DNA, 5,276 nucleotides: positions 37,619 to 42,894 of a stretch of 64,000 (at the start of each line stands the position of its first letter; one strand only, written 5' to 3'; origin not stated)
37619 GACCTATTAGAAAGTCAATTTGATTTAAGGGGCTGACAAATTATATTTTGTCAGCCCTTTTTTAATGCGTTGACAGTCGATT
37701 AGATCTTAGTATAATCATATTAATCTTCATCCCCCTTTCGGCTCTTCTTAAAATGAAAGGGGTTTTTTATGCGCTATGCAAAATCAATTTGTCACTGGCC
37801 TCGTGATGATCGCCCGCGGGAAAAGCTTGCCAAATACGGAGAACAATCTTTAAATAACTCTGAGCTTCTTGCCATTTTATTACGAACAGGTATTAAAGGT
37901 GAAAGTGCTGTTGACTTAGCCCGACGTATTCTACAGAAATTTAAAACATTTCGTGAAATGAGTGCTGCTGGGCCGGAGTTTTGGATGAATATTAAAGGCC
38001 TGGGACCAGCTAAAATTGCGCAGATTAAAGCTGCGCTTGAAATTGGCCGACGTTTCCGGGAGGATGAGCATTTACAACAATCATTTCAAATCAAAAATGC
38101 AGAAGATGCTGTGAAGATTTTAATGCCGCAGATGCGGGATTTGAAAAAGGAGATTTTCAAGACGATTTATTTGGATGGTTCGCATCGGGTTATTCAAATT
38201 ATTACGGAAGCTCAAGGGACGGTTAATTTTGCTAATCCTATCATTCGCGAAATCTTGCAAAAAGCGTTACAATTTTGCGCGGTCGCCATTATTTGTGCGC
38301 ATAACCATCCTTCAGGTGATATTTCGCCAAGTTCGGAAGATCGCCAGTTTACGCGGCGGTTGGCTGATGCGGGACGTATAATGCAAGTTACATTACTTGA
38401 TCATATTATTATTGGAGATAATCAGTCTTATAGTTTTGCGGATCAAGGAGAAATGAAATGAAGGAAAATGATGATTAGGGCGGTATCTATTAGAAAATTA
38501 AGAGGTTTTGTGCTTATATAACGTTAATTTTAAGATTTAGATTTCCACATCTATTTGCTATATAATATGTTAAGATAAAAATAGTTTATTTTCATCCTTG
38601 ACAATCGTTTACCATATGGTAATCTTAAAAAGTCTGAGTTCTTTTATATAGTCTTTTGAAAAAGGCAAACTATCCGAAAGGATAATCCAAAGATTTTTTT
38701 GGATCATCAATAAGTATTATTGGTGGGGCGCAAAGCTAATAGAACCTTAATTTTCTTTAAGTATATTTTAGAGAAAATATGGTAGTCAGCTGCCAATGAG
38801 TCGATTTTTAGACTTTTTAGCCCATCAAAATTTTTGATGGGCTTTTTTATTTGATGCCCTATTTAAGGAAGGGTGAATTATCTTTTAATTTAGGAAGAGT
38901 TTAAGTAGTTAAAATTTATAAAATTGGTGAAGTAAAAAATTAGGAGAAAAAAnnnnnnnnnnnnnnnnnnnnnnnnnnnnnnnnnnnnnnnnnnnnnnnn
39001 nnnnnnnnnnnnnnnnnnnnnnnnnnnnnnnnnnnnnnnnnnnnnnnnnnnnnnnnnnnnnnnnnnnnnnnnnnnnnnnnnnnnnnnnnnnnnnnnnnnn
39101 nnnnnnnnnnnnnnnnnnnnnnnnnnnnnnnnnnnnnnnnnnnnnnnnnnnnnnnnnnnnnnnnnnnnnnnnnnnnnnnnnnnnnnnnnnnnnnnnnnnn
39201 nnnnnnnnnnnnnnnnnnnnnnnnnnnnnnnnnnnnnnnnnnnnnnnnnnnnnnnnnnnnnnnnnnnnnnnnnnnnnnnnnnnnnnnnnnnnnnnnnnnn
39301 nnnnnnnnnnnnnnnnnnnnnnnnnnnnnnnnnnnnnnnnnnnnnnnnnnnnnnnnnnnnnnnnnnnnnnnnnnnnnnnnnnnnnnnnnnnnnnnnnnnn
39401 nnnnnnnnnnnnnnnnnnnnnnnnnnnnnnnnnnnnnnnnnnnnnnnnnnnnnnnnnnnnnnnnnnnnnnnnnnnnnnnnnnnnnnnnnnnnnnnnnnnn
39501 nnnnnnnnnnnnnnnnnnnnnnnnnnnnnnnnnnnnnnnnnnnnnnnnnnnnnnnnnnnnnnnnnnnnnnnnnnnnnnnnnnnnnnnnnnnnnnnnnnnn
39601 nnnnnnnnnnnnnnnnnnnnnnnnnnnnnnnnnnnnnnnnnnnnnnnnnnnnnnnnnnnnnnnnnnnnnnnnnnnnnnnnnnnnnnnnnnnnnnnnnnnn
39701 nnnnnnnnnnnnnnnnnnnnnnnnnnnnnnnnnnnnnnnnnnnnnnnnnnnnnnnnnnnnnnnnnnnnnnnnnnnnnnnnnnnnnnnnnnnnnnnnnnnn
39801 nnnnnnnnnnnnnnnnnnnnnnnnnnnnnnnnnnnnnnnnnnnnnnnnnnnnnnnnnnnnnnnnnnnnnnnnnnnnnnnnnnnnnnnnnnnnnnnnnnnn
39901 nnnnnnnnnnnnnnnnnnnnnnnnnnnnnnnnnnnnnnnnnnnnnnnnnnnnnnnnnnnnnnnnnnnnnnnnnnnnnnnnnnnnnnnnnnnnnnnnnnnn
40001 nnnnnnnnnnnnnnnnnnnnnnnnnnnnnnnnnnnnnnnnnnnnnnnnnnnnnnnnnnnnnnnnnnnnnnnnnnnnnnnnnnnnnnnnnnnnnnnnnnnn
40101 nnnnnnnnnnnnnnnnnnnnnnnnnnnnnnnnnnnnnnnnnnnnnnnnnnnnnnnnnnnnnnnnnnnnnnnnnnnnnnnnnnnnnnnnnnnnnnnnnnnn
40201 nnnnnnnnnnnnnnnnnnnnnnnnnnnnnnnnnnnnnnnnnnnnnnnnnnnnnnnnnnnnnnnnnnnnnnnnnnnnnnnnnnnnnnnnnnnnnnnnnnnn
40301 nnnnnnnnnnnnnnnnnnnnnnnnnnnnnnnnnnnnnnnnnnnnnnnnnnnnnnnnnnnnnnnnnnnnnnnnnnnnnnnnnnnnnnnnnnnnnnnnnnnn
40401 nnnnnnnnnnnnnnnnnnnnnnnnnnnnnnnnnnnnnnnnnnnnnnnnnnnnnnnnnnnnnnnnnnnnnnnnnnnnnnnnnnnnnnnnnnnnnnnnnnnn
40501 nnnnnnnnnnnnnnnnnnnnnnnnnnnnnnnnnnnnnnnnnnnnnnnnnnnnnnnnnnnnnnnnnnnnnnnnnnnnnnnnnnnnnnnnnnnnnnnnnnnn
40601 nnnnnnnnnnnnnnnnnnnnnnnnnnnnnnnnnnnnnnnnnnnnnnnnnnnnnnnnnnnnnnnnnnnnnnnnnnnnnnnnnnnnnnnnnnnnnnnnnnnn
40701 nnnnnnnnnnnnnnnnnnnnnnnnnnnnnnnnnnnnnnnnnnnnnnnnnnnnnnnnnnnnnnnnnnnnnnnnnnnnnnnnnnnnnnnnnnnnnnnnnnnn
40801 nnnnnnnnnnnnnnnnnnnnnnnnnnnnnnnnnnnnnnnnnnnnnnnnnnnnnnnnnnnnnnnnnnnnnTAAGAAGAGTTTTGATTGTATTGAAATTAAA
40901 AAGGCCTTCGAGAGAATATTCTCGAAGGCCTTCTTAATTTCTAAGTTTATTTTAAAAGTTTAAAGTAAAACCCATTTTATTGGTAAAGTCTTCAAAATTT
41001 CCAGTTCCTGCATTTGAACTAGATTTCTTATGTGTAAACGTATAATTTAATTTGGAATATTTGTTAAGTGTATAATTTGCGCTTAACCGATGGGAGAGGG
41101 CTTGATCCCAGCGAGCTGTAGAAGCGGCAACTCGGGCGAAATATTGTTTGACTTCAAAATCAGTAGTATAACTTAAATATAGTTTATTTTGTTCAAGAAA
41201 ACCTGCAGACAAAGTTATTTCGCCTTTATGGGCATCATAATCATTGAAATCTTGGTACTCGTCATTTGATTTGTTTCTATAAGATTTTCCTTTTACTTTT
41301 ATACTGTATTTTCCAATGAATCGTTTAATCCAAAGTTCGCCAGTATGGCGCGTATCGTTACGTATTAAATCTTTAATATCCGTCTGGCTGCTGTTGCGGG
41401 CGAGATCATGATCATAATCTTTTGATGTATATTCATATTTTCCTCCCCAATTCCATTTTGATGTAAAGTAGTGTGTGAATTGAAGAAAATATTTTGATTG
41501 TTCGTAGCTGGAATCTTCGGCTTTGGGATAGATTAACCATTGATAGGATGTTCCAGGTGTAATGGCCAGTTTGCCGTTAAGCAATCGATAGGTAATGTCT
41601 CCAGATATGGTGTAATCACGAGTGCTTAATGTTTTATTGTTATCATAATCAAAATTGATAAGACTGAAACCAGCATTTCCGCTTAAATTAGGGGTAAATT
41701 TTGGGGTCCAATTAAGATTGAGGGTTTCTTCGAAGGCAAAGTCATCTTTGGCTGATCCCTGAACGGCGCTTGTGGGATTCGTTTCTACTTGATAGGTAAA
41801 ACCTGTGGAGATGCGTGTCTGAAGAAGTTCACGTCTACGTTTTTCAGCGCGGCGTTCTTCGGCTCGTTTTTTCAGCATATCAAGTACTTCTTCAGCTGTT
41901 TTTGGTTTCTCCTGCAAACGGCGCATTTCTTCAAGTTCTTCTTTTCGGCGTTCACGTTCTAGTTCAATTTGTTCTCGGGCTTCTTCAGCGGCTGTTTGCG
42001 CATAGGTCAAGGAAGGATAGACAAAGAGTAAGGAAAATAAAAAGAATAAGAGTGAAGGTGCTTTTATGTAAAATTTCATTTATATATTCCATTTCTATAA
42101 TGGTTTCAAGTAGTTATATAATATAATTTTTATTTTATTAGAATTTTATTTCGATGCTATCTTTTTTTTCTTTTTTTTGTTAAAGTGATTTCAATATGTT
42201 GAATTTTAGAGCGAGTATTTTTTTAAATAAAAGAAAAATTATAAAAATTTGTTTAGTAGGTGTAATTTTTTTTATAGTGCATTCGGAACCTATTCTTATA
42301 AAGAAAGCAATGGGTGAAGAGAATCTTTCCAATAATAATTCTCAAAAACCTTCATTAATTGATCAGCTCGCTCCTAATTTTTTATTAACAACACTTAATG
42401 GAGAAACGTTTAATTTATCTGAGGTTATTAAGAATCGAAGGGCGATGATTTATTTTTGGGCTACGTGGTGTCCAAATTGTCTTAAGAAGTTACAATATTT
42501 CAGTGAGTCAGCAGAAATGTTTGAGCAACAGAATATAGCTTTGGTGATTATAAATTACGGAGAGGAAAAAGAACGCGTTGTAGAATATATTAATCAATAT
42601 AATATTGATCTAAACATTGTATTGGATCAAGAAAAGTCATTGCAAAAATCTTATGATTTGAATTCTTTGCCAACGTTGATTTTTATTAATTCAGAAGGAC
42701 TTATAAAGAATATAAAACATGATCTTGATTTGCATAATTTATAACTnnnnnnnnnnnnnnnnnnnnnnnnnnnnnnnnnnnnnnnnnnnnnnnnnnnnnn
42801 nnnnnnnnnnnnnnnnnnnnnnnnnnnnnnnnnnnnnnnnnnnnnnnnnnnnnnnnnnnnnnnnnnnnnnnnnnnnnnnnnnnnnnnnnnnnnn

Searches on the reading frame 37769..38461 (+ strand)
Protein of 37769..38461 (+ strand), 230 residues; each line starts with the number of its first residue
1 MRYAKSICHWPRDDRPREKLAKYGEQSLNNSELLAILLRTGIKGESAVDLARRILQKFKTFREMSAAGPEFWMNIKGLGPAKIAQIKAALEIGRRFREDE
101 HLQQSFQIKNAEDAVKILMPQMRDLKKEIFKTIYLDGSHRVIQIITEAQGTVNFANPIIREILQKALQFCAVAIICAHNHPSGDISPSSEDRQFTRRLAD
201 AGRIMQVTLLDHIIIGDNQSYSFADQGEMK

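Call 23: search_protein_families(library=pfam, proteins=[window:37769-38461:+])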
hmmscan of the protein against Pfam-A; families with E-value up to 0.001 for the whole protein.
window:37769-38461:+ (230 aa): 2 families
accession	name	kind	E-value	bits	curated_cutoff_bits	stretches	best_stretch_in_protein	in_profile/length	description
PF04002.20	RadC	-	3.9e-39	133.7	22.1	1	108-227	1-120/121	RadC-like JAB domain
PF20582.4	UPF0758_N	-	4.5e-28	97.6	27.1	1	7-84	1-77/77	UPF0758 N-terminal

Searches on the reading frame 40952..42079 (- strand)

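Call 23: search_protein_families(library=pfam, proteins=[window:40952-42079:-])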
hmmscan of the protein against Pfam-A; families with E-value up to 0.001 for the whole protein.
window:40952-42079:- (375 aa): 1 family
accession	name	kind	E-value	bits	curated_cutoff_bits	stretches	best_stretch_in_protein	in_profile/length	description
PF10082.15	BBP2_2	-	2.7e-05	23.7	23.7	0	299-366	307-369/378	Putative beta-barrel porin 2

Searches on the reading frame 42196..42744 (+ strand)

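Call 52: search_protein_families(library=pfam, proteins=[window:42196-42744:+])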
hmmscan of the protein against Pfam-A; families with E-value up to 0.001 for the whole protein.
window:42196-42744:+ (182 aa): 5 families
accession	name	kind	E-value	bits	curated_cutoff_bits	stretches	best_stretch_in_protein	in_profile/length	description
PF00578.27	AhpC-TSA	-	2.2e-21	76.5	26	1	56-172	2-123/124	AhpC/TSA family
PF08534.16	Redoxin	-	4.3e-18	66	26.6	1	57-173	4-131/148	Redoxin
PF13905.12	Thioredoxin_8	-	4.8e-12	46.5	27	1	84-168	5-92/94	Thioredoxin-like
PF00085.26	Thioredoxin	-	8.7e-09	35.8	23.5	1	67-130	5-67/103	Thioredoxin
PF13098.12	Thioredoxin_2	-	1.1e-06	29.4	27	1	79-167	4-85/104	Thioredoxin-like domain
